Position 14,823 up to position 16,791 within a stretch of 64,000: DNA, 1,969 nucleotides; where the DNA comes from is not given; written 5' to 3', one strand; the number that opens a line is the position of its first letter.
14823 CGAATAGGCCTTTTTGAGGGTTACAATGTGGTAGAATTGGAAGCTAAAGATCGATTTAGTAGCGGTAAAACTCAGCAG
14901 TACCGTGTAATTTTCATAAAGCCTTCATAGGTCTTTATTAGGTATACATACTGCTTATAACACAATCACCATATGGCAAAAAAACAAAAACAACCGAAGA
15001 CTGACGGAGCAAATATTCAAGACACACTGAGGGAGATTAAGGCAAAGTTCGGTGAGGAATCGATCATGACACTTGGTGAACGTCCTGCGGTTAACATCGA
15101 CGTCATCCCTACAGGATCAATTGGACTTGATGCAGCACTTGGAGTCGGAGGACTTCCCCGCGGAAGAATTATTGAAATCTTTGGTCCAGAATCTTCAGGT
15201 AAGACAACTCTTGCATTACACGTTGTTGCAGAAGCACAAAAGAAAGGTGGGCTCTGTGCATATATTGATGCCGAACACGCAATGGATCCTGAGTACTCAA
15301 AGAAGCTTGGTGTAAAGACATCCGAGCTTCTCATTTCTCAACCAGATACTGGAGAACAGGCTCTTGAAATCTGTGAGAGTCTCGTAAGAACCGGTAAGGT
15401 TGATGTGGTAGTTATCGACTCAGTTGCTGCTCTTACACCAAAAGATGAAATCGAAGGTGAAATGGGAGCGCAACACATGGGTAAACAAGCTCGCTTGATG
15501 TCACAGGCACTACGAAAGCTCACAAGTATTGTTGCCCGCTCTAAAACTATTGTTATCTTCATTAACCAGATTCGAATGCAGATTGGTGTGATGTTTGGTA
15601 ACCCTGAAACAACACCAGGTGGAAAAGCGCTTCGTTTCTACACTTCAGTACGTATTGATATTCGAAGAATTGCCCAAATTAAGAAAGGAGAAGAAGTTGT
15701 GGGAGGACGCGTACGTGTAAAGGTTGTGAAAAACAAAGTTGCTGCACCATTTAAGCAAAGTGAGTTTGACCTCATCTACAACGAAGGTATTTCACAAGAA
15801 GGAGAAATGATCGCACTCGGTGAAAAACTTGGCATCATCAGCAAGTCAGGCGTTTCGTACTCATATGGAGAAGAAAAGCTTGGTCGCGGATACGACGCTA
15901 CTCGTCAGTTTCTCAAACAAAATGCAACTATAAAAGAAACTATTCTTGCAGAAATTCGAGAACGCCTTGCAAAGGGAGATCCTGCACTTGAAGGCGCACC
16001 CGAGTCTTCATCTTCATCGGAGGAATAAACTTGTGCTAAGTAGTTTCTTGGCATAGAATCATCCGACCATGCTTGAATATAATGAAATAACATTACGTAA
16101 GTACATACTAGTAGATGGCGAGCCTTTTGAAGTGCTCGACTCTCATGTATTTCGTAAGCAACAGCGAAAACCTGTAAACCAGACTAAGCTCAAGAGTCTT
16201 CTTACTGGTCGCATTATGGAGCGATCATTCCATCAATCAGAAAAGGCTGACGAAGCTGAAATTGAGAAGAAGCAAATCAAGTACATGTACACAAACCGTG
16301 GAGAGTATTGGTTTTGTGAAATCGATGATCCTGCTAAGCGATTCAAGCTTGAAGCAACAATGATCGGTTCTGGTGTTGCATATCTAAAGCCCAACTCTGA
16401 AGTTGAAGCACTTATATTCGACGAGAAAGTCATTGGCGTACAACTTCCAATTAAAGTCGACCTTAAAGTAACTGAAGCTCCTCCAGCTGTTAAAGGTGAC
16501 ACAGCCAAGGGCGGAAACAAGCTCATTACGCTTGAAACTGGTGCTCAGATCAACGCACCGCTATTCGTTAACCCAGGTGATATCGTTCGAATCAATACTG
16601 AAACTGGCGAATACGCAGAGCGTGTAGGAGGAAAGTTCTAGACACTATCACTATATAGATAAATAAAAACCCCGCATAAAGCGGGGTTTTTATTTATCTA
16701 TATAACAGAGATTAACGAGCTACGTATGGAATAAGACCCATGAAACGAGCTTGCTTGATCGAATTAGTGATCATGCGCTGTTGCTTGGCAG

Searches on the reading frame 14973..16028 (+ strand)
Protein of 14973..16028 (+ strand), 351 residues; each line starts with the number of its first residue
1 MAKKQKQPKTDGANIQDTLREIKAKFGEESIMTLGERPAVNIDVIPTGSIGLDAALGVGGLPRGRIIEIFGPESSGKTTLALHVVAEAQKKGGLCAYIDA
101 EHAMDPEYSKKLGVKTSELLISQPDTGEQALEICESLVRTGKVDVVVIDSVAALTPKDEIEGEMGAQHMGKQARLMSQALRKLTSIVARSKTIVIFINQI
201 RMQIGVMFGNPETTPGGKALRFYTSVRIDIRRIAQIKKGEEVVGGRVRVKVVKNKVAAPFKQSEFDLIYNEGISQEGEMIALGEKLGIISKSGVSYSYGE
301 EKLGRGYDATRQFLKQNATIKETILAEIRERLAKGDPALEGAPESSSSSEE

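Call 12: search_protein_families(library=pfam, proteins=[window:14973-16028:+], max_evalue=0.001)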
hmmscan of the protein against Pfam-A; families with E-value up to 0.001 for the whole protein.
window:14973-16028:+ (351 aa): 9 families
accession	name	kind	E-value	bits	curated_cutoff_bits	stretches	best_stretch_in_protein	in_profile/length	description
PF00154.27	RecA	-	4.4e-134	446.3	27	1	15-274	3-262/262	recA bacterial DNA recombination protein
PF21096.2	RecA_C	-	1.1e-14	54.7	27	1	277-332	1-56/57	RecA C-terminal domain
PF08423.17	Rad51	-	2.7e-10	40.4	22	1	44-233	7-212/244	Rad51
PF06745.19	ATPase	-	4.5e-09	36.4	26.6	1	45-104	1-60/231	KaiC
PF01637.24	ATPase_2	-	3.1e-06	27.6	33.2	1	65-202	21-121/225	ATPase domain predominantly from Archaea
PF13481.12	AAA_25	-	5.8e-06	26.5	27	1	59-175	28-175/195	AAA domain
PF02283.22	CobU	-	5e-05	23.3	27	1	69-204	3-129/168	Cobinamide kinase / cobinamide phosphate guanyltransferase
PF13191.12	AAA_16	-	0.00029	21.8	32.6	1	54-199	14-140/167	AAA ATPase domain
PF13401.12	AAA_22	-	0.00032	21.5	27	1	65-161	6-97/130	AAA domain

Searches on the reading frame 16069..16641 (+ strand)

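Call 12: search_protein_families(library=pfam, proteins=[window:16069-16641:+], max_evalue=0.001)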
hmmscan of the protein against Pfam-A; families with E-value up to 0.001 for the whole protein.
window:16069-16641:+ (190 aa): 2 families
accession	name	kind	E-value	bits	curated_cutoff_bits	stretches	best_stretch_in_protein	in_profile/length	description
PF09285.17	Elong-fact-P_C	-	9.4e-24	83.3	25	1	130-185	1-56/56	Elongation factor P, C-terminal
PF08207.18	EFP_N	-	1.7e-07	31.6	23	1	13-59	11-57/58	Elongation factor P (EF-P) KOW-like domain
